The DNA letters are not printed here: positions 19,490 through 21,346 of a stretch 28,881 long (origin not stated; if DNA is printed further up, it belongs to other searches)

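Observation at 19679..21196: OlsB-like N-acyltransferase fused to a PlsC-like domain whose catalytic His is replaced, and with no ATG start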

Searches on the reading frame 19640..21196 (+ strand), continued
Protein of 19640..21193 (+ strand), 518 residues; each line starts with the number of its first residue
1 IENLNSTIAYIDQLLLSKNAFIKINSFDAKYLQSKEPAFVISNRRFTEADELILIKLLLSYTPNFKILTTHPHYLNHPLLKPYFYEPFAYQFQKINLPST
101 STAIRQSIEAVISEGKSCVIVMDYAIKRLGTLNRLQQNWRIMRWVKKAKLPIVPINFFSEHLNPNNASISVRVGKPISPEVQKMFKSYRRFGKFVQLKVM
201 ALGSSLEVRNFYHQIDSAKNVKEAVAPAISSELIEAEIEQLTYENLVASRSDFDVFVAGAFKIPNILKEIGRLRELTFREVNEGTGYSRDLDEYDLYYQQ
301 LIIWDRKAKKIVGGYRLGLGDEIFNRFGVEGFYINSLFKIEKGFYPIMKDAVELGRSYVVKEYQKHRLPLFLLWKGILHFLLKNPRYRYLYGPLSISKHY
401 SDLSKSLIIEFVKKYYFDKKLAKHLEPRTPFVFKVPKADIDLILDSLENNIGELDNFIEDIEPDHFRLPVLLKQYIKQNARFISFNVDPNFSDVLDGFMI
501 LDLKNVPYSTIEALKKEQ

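Call 24: fold_search(model_id=the predicted structure, library=pdb)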
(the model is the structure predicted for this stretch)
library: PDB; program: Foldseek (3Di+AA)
matches with E <= 10: 1006; with E <= 0.001: 0
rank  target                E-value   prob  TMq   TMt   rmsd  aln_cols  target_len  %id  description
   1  4psw_A                2.6e-03  0.94  0.19  0.29  21.5       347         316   11  Crystal structure of histone acetyltransferase complex (released 2014-07-09)
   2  5wje_A                2.9e-03  0.99  0.19  0.51  10.5       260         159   11  Crystal structure of Naa80 bound to a bisubstrate analogue (released 2018-03-28)
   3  3igr_A                3.6e-03  1.00  0.19  0.47   6.4       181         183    9  The Crystal Structure of Ribosomal-protein-S5-alanine Acetyltransferase from Vibrio fischeri to 2.0A (released 2009-09-01)
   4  1n71_A                3.6e-03  1.00  0.24  0.56   6.9       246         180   13  Crystal structure of aminoglycoside 6'-acetyltransferase type Ii in complex with coenzyme A (released 2003-03-18)
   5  8gxj_B                4.3e-03  1.00  0.20  0.47   5.8       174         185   13  Pseudomonas aeruginosa N-acetyltransferase domain-containing protein PA3270 (released 2022-10-12)
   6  8gxj_C                4.5e-03  1.00  0.18  0.44   6.0       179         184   11  Pseudomonas aeruginosa N-acetyltransferase domain-containing protein PA3270 (released 2022-10-12)
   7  4psx_A                5.0e-03  0.99  0.21  0.31  11.3       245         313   12  Crystal structure of histone acetyltransferase complex (released 2014-07-09)
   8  9j3c_A                5.0e-03  0.57  0.22  0.15  17.1       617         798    7  Cryo-EM structure of NAT10 with Co-enzyme A (released 2025-04-23)
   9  1b87                  5.6e-03  1.00  0.24  0.55   7.2       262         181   12  CRYSTAL STRUCTURE OF AN AMINOGLYCOSIDE 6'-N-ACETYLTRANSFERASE (released 1999-06-30)
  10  1bob                  6.6e-03  0.98  0.20  0.30  11.0       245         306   13  HISTONE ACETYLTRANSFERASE HAT1 FROM SACCHAROMYCES CEREVISIAE IN COMPLEX WITH ACETYL COENZYME A (released 1999-04-20)
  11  7xay_A                6.6e-03  0.82  0.18  0.28  22.7       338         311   13  Crystal structure of Hat1-Hat2-Asf1-H3-H4 (released 2022-05-18)
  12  1yk3_F                7.4e-03  0.97  0.19  0.40  10.9       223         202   12  Crystal structure of Rv1347c from Mycobacterium tuberculosis (released 2005-02-01)
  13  4ua3_A                8.2e-03  0.99  0.18  0.42   6.3       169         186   11  Crystal structure of selenomethionine labeled SpNatD (released 2015-01-28)
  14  1yre_B                8.7e-03  0.98  0.16  0.38   9.4       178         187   13  Hypothetical protein PA3270 from Pseudomonas aeruginosa in complex with CoA (released 2005-02-15)
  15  4ua3_B                9.2e-03  0.99  0.18  0.42  12.6       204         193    9  Crystal structure of selenomethionine labeled SpNatD (released 2015-01-28)
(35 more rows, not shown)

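Call 25: find_related_loci(query=A2, collection=genome_contigs, flank=6000)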
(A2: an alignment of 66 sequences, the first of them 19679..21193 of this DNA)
Query A2 (505 aa) in genome_contigs; peptide patterns used: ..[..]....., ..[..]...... (x = any residue, [..] = any of these).
599 stretches matched a pattern (row limit reached: there are more); 524 encode a relative of the query (tblastn E <= 1e-3); the best 80 are kept; 80 distinct loci.
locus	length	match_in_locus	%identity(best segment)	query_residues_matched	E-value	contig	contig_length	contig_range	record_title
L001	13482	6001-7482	56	12-505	0e+0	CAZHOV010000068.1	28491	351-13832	MAG TPA_asm: uncultured Saprospiraceae bacterium isolate SRP141376_co5_439 genome assembly, contig: NODE_3817_length_284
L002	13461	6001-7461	51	10-504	4e-164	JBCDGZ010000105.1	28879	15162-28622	MAG: Bacteroidota bacterium isolate P01_H01_bin.144 k141_584218_length_28879_cov_15.2000, whole genome shotgun sequence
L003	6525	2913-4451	51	1-504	6e-165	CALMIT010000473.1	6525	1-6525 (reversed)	MAG TPA_asm: uncultured Saprospiraceae bacterium isolate SRR2107183_bin.4_CONCOCT_v1.1_MAG genome assembly, contig: ERZ7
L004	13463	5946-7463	53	10-505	6e-161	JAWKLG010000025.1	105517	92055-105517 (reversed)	MAG: Saprospiraceae bacterium isolate ABC1.199 ABC1.199.fa-25, whole genome shotgun sequence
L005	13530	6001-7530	51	6-504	2e-159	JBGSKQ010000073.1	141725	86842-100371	MAG: Saprospiraceae bacterium isolate JTS-AC184 k141_3821776, whole genome shotgun sequence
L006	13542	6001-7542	49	2-504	3e-158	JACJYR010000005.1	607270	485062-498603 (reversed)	MAG: Lewinellaceae bacterium isolate HK-STAS-BACT-43 HK-STAS-BACT-43_5, whole genome shotgun sequence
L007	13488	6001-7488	50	4-504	1e-157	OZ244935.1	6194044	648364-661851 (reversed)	MAG: Saprospiraceae bacterium isolate 4d9a4a3e-d3a1-4ae7-932c-1580e2315ff4 genome assembly, chromosome: 1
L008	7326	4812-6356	50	2-504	7e-158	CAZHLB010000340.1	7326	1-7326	MAG TPA_asm: uncultured Saprospiraceae bacterium isolate binchicken_co248_181 genome assembly, contig: NODE_16100_length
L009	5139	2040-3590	49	2-504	4e-160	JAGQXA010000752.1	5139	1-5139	MAG: Saprospiraceae bacterium isolate HKST-UBA27 k127_1388867, whole genome shotgun sequence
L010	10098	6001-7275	58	94-505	6e-157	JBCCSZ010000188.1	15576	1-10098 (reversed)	MAG: Bacteroidota bacterium isolate P01_D01_bin.68 k141_1869878_length_15576_cov_17.9994, whole genome shotgun sequence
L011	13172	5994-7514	51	10-505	1e-156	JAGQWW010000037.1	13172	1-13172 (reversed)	MAG: Saprospiraceae bacterium isolate HKST-UBA23 NODE_37_length_13172_cov_4.219015, whole genome shotgun sequence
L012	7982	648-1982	55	79-504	6e-156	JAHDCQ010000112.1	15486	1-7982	MAG: Saprospiraceae bacterium isolate MAG-138 RZ_10902, whole genome shotgun sequence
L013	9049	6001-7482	49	1-504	6e-156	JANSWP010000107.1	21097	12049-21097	MAG: Bacteroidetes bacterium isolate bin.2 k141_646479_length_21097_cov_22.9761, whole genome shotgun sequence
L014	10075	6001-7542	48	1-504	2e-155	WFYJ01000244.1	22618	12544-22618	MAG: Saprospiraceae bacterium isolate S141_9 k151_51837, whole genome shotgun sequence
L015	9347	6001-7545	49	2-504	6e-155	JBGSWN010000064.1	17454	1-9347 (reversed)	MAG: Saprospiraceae bacterium isolate JTS-AC482 k141_188275, whole genome shotgun sequence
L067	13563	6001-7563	45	6-505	4e-134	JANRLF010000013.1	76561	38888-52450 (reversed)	MAG: Chitinophagales bacterium isolate bins.238 k141_1327398, whole genome shotgun sequence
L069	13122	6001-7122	53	127-505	4e-133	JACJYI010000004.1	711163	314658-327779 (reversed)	MAG: Lewinellaceae bacterium isolate HK-STAS-BACT-34 HK-STAS-BACT-34_4, whole genome shotgun sequence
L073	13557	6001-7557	44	10-504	5e-131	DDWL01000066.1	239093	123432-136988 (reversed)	MAG TPA_asm: Bacteroidales bacterium UBA2287 UBA2287_contig_10834, whole genome shotgun sequence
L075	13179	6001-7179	51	128-502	1e-128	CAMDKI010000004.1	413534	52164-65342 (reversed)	MAG: Chitinophaga pinensis isolate MsE-30jul19-192 genome assembly, contig: MsE-30jul19-C6, whole genome shotgun sequenc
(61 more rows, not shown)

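Call 31: search_protein_families(library=ncbifam, proteins=[L073:5812-7629:+, L075:5578-7185:+, L067:5950-7563:+, L069:5713-7131:+, P0100, P0002], max_evalue=0.001)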
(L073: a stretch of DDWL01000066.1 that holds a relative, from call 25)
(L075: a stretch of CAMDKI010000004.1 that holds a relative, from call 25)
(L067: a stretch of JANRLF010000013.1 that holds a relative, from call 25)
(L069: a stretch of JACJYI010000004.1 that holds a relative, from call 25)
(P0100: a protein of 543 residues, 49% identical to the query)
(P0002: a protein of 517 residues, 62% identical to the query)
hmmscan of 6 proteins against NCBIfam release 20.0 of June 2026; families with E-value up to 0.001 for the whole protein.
L073:5812-7629:+ (606 aa): 6 families
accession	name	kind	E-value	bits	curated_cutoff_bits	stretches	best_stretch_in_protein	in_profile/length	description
NF052615.1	orn_lipid_OlsF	equivalog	1.5e-124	416.7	620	1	16-570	19-559/570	bifunctional ornithine lipid synthase OlsF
NF053696.1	GlyAclTfGlsBBct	equivalog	9.4e-39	133.3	300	1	290-560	1-281/303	glycine N(alpha)-acyltransferase GlsB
NF053697.1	LyGlyAclTfGlsABct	equivalog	8.5e-34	116.9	260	1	22-268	22-267/267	lyso-glycine lipid O-acyltransferase GlsA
NF052554.1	OrAlActfOlsBRHOCB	equivalog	5.2e-08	33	350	1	352-449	44-141/256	L-ornithine N(alpha)-acyltransferase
NF052555.1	OrAlActfOlsBBRUA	equivalog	6.8e-08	32.3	320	1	344-450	51-159/278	l-ornithine N(alpha)-acyltransferase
NF006386.0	PRK08633.1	equivalog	0.00022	19.1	1221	1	58-207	422-558/1147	acyl-[ACP]--phospholipid O-acyltransferase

L075:5578-7185:+ (536 aa): 4 families
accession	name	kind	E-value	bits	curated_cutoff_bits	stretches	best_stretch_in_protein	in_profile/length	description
NF052615.1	orn_lipid_OlsF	equivalog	1.1e-78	265.3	620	1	19-527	61-562/570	bifunctional ornithine lipid synthase OlsF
NF053696.1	GlyAclTfGlsBBct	equivalog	2.9e-36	125.1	300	1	244-525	2-292/303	glycine N(alpha)-acyltransferase GlsB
NF052555.1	OrAlActfOlsBBRUA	equivalog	3.5e-12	46.4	320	1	294-416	48-171/278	l-ornithine N(alpha)-acyltransferase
NF052554.1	OrAlActfOlsBRHOCB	equivalog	2.4e-06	27.5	350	1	308-526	47-246/256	L-ornithine N(alpha)-acyltransferase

L067:5950-7563:+ (538 aa): 5 families
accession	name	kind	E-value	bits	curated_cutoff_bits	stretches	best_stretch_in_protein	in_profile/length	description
NF052615.1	orn_lipid_OlsF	equivalog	1.1e-93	314.7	620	1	6-528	51-562/570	bifunctional ornithine lipid synthase OlsF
NF053696.1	GlyAclTfGlsBBct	equivalog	8.1e-42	143.4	300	1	243-530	1-296/303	glycine N(alpha)-acyltransferase GlsB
NF052555.1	OrAlActfOlsBBRUA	equivalog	9.2e-10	38.5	320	1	295-403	48-158/278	l-ornithine N(alpha)-acyltransferase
NF053697.1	LyGlyAclTfGlsABct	equivalog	1.6e-08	34.1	260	1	6-203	48-248/267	lyso-glycine lipid O-acyltransferase GlsA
NF052554.1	OrAlActfOlsBRHOCB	equivalog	5e-05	23.2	350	1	309-404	47-142/256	L-ornithine N(alpha)-acyltransferase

L069:5713-7131:+ (473 aa): 4 families
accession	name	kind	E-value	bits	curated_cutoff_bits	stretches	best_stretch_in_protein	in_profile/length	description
NF052615.1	orn_lipid_OlsF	equivalog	3.9e-72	243.6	620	1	180-460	278-562/570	bifunctional ornithine lipid synthase OlsF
NF053696.1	GlyAclTfGlsBBct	equivalog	2.1e-50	171.6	300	1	177-461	2-295/303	glycine N(alpha)-acyltransferase GlsB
NF052555.1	OrAlActfOlsBBRUA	equivalog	1.4e-09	37.9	320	1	234-332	55-155/278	l-ornithine N(alpha)-acyltransferase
NF052554.1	OrAlActfOlsBRHOCB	equivalog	5.8e-08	32.8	350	1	204-351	7-156/256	L-ornithine N(alpha)-acyltransferase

P0100 (543 aa): 4 families
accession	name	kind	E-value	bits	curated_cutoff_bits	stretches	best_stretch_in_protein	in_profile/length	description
NF052615.1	orn_lipid_OlsF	equivalog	4e-76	256.8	620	1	185-530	224-560/570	bifunctional ornithine lipid synthase OlsF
NF053696.1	GlyAclTfGlsBBct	equivalog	1.4e-39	136.1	300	1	249-530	2-292/303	glycine N(alpha)-acyltransferase GlsB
NF052555.1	OrAlActfOlsBBRUA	equivalog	9.4e-11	41.7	320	1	298-406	47-157/278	l-ornithine N(alpha)-acyltransferase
NF052554.1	OrAlActfOlsBRHOCB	equivalog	9.1e-08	32.2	350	1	314-420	48-153/256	L-ornithine N(alpha)-acyltransferase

P0002 (517 aa): 4 families
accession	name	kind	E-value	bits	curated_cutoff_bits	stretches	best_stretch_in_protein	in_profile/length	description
NF052615.1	orn_lipid_OlsF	equivalog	8.4e-73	245.8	620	1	156-503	219-560/570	bifunctional ornithine lipid synthase OlsF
NF053696.1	GlyAclTfGlsBBct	equivalog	3.4e-38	131.5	300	1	222-503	2-292/303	glycine N(alpha)-acyltransferase GlsB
NF052555.1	OrAlActfOlsBBRUA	equivalog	1.9e-08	34.1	320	1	279-380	55-158/278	l-ornithine N(alpha)-acyltransferase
NF052554.1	OrAlActfOlsBRHOCB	equivalog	2.7e-07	30.6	350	1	286-397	47-157/256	L-ornithine N(alpha)-acyltransferase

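Call 32: search_protein_families(library=pfam, proteins=[L073:5812-7629:+, L075:5578-7185:+, L067:5950-7563:+, L069:5713-7131:+, P0100, P0002], max_evalue=0.1)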
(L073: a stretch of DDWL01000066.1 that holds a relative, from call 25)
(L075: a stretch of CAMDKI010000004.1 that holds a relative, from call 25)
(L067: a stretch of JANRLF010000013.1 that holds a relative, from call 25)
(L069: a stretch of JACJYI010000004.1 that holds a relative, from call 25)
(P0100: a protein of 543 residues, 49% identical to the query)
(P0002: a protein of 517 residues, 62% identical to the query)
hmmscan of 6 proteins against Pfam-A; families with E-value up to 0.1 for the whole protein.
L073:5812-7629:+ (606 aa): 3 families
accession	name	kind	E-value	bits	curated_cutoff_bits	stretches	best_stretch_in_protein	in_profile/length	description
PF19576.4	Acyltransf_2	-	1.9e-23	83.2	27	1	30-273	25-264/266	Acyltransferase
PF13444.12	Acetyltransf_5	-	2.5e-22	79.9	22.4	1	339-440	1-102/102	Acetyltransferase (GNAT) domain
PF01553.26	Acyltransferase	-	5.8e-08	33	23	1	68-200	5-131/132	Acyltransferase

L075:5578-7185:+ (536 aa): 2 families
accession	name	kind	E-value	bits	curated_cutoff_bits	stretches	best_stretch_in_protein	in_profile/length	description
PF13444.12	Acetyltransf_5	-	1.6e-20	74.1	22.4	1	292-393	1-102/102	Acetyltransferase (GNAT) domain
PF01553.26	Acyltransferase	-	0.032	14.5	23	1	27-158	5-131/132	Acyltransferase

L067:5950-7563:+ (538 aa): 3 families
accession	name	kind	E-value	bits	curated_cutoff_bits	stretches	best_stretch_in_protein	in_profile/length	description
PF13444.12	Acetyltransf_5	-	7.2e-21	75.2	22.4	1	293-394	1-102/102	Acetyltransferase (GNAT) domain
PF19576.4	Acyltransf_2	-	0.00033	20.1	27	1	27-160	62-190/266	Acyltransferase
PF01553.26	Acyltransferase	-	0.02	15.2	23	1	27-155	6-131/132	Acyltransferase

L069:5713-7131:+ (473 aa): 1 family
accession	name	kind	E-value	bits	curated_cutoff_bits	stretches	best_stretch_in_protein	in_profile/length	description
PF13444.12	Acetyltransf_5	-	3.1e-22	79.6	22.4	1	225-326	1-102/102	Acetyltransferase (GNAT) domain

P0100 (543 aa): 3 families
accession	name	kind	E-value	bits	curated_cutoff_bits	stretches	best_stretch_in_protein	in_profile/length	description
PF13444.12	Acetyltransf_5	-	4.2e-23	82.4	22.4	1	297-398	1-102/102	Acetyltransferase (GNAT) domain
PF23138.1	CTLH_Armc9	-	0.0064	17.3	27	1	211-246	71-106/135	Armc9, CTLH-like domain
PF01553.26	Acyltransferase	-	0.0088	16.3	23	1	35-70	5-39/132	Acyltransferase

P0002 (517 aa): 1 family
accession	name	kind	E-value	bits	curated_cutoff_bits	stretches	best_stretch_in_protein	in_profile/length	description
PF13444.12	Acetyltransf_5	-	1.1e-22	81.1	22.4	1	270-371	1-102/102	Acetyltransferase (GNAT) domain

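Call 35: find_encoding_contigs(protein=P0002, flank=3000, max_places=2)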
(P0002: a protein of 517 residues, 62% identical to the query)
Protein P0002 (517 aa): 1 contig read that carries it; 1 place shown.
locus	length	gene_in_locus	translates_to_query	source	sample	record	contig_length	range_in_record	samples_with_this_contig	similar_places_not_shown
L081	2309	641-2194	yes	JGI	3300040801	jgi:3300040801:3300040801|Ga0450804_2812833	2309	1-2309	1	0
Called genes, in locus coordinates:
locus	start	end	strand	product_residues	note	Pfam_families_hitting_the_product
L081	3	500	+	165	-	?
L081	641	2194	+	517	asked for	PF13444:Acetyltransf_5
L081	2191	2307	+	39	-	?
